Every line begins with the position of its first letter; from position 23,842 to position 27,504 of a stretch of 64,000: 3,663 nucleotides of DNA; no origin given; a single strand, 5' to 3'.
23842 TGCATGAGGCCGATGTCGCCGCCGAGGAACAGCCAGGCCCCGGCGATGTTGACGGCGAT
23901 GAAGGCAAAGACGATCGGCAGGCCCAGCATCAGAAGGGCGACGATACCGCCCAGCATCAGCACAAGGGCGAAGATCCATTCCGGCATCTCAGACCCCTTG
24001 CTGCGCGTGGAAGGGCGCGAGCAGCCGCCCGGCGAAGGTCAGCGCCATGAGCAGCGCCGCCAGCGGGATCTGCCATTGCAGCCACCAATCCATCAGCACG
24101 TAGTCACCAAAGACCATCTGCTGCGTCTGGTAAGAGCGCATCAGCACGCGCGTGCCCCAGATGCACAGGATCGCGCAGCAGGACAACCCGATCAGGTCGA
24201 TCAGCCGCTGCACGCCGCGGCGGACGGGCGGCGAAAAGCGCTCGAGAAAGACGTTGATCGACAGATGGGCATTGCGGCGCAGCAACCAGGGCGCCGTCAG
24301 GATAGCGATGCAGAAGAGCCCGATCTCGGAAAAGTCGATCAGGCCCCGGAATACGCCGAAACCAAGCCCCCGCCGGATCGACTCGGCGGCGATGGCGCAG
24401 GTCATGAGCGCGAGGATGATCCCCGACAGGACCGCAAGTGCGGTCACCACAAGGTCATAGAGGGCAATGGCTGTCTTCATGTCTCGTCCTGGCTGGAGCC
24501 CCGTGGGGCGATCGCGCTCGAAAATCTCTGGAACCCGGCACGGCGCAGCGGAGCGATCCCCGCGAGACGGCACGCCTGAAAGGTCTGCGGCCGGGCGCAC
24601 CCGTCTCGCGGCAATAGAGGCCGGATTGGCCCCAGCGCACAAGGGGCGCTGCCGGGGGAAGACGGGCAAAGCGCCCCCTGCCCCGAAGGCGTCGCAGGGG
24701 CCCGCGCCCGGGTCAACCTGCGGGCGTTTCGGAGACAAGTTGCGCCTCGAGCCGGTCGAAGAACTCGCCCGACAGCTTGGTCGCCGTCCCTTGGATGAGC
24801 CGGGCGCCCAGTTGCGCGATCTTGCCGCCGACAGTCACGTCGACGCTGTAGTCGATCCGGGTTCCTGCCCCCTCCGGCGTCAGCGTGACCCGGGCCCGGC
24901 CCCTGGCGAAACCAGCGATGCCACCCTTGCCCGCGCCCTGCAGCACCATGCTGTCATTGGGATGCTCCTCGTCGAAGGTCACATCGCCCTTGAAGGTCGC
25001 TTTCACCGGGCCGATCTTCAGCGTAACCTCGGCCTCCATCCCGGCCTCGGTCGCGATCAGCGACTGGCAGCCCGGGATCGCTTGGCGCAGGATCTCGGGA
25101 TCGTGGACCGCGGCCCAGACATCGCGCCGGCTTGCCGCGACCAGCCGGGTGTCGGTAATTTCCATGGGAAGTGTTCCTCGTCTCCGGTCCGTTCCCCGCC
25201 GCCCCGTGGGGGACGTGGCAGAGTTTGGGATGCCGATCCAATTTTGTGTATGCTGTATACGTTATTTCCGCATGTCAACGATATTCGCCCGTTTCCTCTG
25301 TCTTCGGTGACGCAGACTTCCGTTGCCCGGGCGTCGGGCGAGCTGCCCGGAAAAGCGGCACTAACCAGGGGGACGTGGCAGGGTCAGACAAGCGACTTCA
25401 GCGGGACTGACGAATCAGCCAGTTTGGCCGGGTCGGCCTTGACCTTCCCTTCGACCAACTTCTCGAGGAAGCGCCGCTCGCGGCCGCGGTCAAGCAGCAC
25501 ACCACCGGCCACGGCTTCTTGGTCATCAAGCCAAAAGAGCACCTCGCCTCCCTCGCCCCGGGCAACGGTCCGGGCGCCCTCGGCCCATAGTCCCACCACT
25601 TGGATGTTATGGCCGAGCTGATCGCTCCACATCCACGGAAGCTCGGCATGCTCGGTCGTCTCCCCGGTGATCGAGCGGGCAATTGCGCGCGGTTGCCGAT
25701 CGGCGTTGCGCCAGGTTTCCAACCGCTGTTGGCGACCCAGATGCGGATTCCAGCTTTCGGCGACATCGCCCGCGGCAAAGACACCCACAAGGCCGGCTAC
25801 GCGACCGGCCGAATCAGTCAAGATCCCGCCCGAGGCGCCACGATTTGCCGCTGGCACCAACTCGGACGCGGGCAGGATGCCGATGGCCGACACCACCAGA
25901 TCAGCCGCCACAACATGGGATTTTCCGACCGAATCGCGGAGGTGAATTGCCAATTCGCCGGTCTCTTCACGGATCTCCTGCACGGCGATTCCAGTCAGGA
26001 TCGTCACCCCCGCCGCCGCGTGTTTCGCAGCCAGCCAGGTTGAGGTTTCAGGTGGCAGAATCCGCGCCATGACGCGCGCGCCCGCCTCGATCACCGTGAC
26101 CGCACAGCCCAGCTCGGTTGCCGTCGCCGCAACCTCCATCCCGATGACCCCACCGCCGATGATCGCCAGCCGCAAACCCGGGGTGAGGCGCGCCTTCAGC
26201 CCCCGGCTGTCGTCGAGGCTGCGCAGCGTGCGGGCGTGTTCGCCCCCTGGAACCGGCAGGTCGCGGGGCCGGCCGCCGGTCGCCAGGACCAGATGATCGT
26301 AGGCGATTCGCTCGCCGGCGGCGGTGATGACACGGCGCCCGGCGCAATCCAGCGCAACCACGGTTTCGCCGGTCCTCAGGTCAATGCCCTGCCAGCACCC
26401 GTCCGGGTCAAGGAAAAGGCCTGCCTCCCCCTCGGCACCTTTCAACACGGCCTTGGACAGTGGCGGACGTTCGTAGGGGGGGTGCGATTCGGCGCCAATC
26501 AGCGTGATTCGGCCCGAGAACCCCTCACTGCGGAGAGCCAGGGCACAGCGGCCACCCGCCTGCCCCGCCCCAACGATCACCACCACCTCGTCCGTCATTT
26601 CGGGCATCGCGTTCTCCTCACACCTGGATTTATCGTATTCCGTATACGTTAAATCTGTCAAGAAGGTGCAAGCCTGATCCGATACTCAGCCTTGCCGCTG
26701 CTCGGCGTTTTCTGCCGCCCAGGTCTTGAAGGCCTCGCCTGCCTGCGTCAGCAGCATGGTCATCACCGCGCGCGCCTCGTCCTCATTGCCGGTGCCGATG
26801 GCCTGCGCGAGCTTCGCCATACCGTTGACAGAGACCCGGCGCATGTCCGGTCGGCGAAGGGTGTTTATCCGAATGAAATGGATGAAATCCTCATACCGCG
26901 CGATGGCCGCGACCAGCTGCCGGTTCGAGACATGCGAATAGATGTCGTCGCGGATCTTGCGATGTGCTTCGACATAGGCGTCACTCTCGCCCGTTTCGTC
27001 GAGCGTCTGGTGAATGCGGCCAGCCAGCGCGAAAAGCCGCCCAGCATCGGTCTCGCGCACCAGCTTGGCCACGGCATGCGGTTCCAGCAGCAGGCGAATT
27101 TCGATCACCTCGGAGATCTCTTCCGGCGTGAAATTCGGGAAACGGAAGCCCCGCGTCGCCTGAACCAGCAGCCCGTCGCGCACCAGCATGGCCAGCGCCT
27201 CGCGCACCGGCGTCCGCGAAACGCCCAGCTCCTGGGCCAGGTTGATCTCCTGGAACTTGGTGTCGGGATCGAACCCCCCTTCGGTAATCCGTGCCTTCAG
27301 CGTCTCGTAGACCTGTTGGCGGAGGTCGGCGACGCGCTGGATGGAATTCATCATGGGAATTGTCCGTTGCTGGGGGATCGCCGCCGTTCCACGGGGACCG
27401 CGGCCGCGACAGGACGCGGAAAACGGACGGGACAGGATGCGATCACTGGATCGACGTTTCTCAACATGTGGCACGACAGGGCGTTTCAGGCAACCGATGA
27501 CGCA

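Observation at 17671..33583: A five-fold repeated AT-rich operator-like motif links a TRAP transporter, a molybdo-hydroxylase operon and a Rieske/PyrDK operon into one putative GntR regulon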

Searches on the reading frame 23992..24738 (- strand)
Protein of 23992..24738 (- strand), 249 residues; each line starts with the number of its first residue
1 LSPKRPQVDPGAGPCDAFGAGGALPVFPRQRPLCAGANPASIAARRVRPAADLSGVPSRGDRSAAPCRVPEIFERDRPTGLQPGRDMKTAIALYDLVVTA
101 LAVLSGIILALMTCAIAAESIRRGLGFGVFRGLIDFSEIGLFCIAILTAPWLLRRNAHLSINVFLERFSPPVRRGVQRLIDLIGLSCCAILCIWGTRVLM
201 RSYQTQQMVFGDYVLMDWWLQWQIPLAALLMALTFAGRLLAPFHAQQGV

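Call 6: search_protein_families(library=pfam, proteins=[window:23992-24738:-])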
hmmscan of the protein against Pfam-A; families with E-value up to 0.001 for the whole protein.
window:23992-24738:- (249 aa): 1 family
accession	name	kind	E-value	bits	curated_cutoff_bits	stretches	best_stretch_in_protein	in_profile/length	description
PF04290.18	DctQ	-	5.7e-18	65.5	28.3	1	113-240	2-127/132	Tripartite ATP-independent periplasmic transporters, DctQ component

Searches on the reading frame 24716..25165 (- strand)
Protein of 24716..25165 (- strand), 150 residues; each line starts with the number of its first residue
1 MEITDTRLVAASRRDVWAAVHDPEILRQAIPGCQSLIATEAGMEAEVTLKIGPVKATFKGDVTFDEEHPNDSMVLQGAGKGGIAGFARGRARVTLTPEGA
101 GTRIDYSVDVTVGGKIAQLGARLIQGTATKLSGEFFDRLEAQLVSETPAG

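Call 6: search_protein_families(library=pfam, proteins=[window:24716-25165:-])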
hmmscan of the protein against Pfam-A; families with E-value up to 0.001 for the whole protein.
window:24716-25165:- (150 aa): 4 families
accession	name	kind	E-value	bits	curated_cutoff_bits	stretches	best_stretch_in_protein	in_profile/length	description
PF06240.19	COXG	-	2.1e-29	102.5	22.2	1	9-143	5-139/140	Carbon monoxide dehydrogenase subunit G (CoxG)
PF10604.15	Polyketide_cyc2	-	9.5e-09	36.1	27.4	1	2-143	3-141/142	Polyketide cyclase / dehydrase and lipid transport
PF03364.25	Polyketide_cyc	-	9.7e-07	29.5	23.4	1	9-117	1-106/126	Polyketide cyclase / dehydrase and lipid transport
PF08327.17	AHSA1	-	0.00019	22.1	22.1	1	11-108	2-96/125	Activator of Hsp90 ATPase homolog 1-like protein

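Call 8: search_protein_families(library=ncbifam, proteins=[window:24716-25165:-], max_evalue=0.00001)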
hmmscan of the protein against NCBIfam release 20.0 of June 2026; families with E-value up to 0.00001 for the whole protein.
window:24716-25165:- (150 aa): 0 families

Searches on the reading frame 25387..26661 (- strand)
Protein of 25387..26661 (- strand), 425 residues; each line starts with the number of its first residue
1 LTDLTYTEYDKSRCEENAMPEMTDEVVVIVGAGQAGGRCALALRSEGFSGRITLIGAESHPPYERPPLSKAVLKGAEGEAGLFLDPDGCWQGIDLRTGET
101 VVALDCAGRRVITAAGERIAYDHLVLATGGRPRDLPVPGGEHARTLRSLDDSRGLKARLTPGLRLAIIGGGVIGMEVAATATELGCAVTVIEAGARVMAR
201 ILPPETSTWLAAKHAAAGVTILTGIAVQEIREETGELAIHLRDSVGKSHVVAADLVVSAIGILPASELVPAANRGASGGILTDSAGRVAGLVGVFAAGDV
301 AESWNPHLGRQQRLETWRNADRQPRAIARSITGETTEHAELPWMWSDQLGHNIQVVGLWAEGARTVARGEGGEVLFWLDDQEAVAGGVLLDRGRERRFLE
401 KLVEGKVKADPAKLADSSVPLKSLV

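Call 6: search_protein_families(library=pfam, proteins=[window:25387-26661:-])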
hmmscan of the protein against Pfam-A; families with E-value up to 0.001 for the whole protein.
window:25387-26661:- (425 aa): 11 families
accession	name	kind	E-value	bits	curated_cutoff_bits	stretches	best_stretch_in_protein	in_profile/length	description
PF07992.20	Pyr_redox_2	-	2.2e-62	211.6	26.1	1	27-323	3-290/291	Pyridine nucleotide-disulphide oxidoreductase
PF00070.33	Pyr_redox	-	1.4e-19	70.8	22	1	164-241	1-79/82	Pyridine nucleotide-disulphide oxidoreductase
PF14759.12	Reductase_C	-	2.1e-16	60.6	25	1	343-425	1-85/85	Reductase C-terminal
PF13738.12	Pyr_redox_3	-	4.7e-09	36.3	30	1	106-269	111-274/305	Pyridine nucleotide-disulphide oxidoreductase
PF01266.30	DAO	-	6.6e-08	32.9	27.9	0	165-195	2-32/353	FAD dependent oxidoreductase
PF13450.12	NAD_binding_8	-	7.4e-06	26.6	21.9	0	167-197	1-31/68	NAD(P)-binding Rossmann-like domain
PF03486.20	HI0933_like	-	4.9e-05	23.3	50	0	165-201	3-39/244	HI0933-like protein Rossmann domain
PF01262.27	AlaDh_PNT_C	-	6.4e-05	22.9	23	1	164-262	30-102/214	Alanine dehydrogenase/PNT, C-terminal domain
PF02826.25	2-Hacid_dh_C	-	0.00016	21.5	25.1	0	159-192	33-66/178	D-isomer specific 2-hydroxyacid dehydrogenase, NAD binding domain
PF05834.18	Lycopene_cycl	-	0.00046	19.8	23.4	0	165-215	2-50/380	Lycopene cyclase protein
PF00890.30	FAD_binding_2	-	0.00069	19.4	20.4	0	209-302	315-400/414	FAD binding domain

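Call 8: search_protein_families(library=ncbifam, proteins=[window:25387-26661:-], max_evalue=0.00001)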
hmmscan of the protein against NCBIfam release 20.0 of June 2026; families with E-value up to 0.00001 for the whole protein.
window:25387-26661:- (425 aa): 41 families (the best 25 are shown)
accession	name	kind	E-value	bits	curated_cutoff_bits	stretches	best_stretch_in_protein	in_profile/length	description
NF042949.2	3PPDioc_HcaD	equivalog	1.8e-93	313.4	450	1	25-407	2-382/386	3-phenylpropionate/cinnamic acid dioxygenase ferredoxin--NAD(+) reductase subunit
NF041682.1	ant_diox_AndAa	equivalog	6e-92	308.4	650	1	22-424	1-405/406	anthranilate 1,2-dioxygenase system ferredoxin--NAD(+) reductase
NF007286.0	PRK09754.1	equivalog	3e-77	260.1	447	1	22-424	1-400/400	phenylpropionate dioxygenase ferredoxin reductase subunit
TIGR02374.1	nitri_red_nirB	equivalog_domain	8.2e-38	130.3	578.35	1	27-303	1-280/794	nitrite reductase large subunit NirB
NF003437.0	PRK04965.1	equivalog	8.2e-35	120.5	392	1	26-302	4-276/378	NADH:flavorubredoxin reductase NorW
NF045765.1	PhenlGlyoxDHPadH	equivalog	8.2e-31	107.3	475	1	28-333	6-309/416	NADH-dependent phenylglyoxylate dehydrogenase subunit epsilon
NF007123.0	PRK09564.1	equivalog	3.9e-24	85.1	458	1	91-337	69-320/444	CoA-disulfide reductase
TIGR01350.1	lipoamide_DH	equivalog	2.2e-23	82.7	408.8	1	117-304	128-312/461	dihydrolipoyl dehydrogenase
TIGR03385.1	CoA_CoA_reduc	equivalog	1.9e-22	79.7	578.8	1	91-338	69-320/439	CoA-disulfide reductase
NF011565.0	PRK14989.1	subfamily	7.6e-21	73.9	883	1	25-305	4-286/847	nitrite reductase large subunit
NF004943.0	PRK06292.2-1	equivalog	6.1e-19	68.1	432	1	110-300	119-307/456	dihydrolipoyl dehydrogenase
NF004991.0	PRK06370.1-3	subfamily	2.7e-18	65.8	620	1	107-304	151-345/509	FAD-containing oxidoreductase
TIGR02053.1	MerA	equivalog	3.5e-18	65.8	454.45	1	109-302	117-309/465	mercury(II) reductase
NF046103.1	NOXase_Strep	equivalog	1e-15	57.7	600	1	27-335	2-315/442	H2O-forming NADH oxidase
NF041087.1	bile_acid_BaiCD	equivalog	8.7e-15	53.8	825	1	117-262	461-597/642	bile acid Fe-S flavoenzyme BaiCD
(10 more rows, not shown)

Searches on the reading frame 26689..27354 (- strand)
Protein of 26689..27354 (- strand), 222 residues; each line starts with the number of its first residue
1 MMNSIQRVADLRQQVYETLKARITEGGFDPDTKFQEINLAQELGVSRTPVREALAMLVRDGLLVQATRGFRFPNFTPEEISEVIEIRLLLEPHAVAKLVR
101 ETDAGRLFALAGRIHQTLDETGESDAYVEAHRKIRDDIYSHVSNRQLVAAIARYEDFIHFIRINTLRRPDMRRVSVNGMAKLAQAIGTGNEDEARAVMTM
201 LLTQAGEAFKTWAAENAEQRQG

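Call 6: search_protein_families(library=pfam, proteins=[window:26689-27354:-])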
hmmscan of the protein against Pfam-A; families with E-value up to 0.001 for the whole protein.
window:26689-27354:- (222 aa): 2 families
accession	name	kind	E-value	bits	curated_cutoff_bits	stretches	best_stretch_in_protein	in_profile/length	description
PF00392.27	GntR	-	1.8e-15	56.8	27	1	12-66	2-57/64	Bacterial regulatory proteins, gntR family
PF07729.17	FCD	-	5.9e-12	46.5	24.3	1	82-202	1-123/125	FCD domain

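Call 8: search_protein_families(library=ncbifam, proteins=[window:26689-27354:-], max_evalue=0.00001)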
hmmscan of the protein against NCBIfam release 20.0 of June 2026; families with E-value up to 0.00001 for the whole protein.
window:26689-27354:- (222 aa): 8 families
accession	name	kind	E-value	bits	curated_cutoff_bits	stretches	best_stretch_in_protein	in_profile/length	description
TIGR03338.1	phnR_burk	equivalog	3.8e-20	72.4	271.5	1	9-200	10-204/212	phosphonate utilization associated transcriptional regulator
NF008504.0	PRK11414.1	equivalog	3.3e-18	66.2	225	1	10-204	11-210/221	GntR family transcriptional regulator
NF003011.0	PRK03837.1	subfamily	1.8e-11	44.1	260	0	9-70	12-73/241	transcriptional regulator NanR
NF007741.0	PRK10421.1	equivalog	2.2e-09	37.1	311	1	10-69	7-67/262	transcriptional regulator LldR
TIGR02325.1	C_P_lyase_phnF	equivalog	4.2e-07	29.7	156.8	1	12-69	10-67/238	phosphonate metabolism transcriptional regulator PhnF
NF008576.0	PRK11534.1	equivalog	4.8e-07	29.7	218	1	14-98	11-96/225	DNA-binding transcriptional regulator CsiR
TIGR02018.2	his_ut_repres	equivalog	2e-06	27.3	220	1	13-68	2-58/226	histidine utilization transcriptional repressor HutC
NF052282.1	PLP_TF_PdxR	equivalog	2e-06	27.1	320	1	11-69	2-62/448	MocR-like pyridoxine biosynthesis transcription factor PdxR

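Call 41: find_homologous_proteins(query=window:26689-27354:-, max_evalue=1e-10)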
Query window:26689-27354:- (222 aa): 103 proteins with E <= 1e-10 among 1214 candidates.
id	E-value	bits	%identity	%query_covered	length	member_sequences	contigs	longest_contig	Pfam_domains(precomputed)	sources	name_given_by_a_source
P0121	1.2e-137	474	100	100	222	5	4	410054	PF07729.18,PF00392.28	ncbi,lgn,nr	ncbi:GntR family transcriptional regulator [Pararhodobacter aggregans]|nr:GntR family transcriptiona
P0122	2.0e-74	268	62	97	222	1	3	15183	PF07729.18,PF00392.28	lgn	-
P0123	9.8e-73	262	61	97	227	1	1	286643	PF07729.18,PF00392.28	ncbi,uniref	ncbi:GntR family transcriptional regulator [Rhizobium puerariae]|uniref:GntR family transcriptional 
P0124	4.4e-72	260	59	99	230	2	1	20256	PF07729.18,PF00392.28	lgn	-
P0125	1.8e-69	251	59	97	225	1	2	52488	PF07729.18,PF00392.28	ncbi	-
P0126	8.4e-68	246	59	94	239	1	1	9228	PF07729.18,PF00392.28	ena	-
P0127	2.0e-67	245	54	100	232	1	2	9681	PF07729.18,PF00392.28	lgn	-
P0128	2.5e-67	244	56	97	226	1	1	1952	PF07729.18,PF00392.28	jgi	jgi:DNA-binding GntR family transcriptional regulator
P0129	5.7e-66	240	58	94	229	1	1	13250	PF07729.18,PF00392.28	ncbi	ncbi:MAG: GntR family transcriptional regulator [Paracoccaceae bacterium]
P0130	1.8e-65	238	58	98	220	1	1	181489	PF07729.18,PF00392.28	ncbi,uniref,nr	ncbi:GntR family transcriptional regulator [Oceanicella sp. SM1341]|uniref:GntR family transcription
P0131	2.8e-64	235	56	94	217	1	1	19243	PF07729.18,PF00392.28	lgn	-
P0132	6.0e-64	233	57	98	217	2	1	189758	PF07729.18,PF00392.28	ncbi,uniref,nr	ncbi:GntR family transcriptional regulator (plasmid) [Paroceanicella profunda]|uniref:GntR family tr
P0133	3.0e-63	231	55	94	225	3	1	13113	PF07729.18,PF00392.28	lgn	-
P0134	5.9e-63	230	55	98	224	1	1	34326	PF07729.18,PF00392.28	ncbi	ncbi:MAG TPA: GntR family transcriptional regulator [Bordetella sp.]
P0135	8.5e-63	230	55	94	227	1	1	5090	PF07729.18,PF00392.28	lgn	-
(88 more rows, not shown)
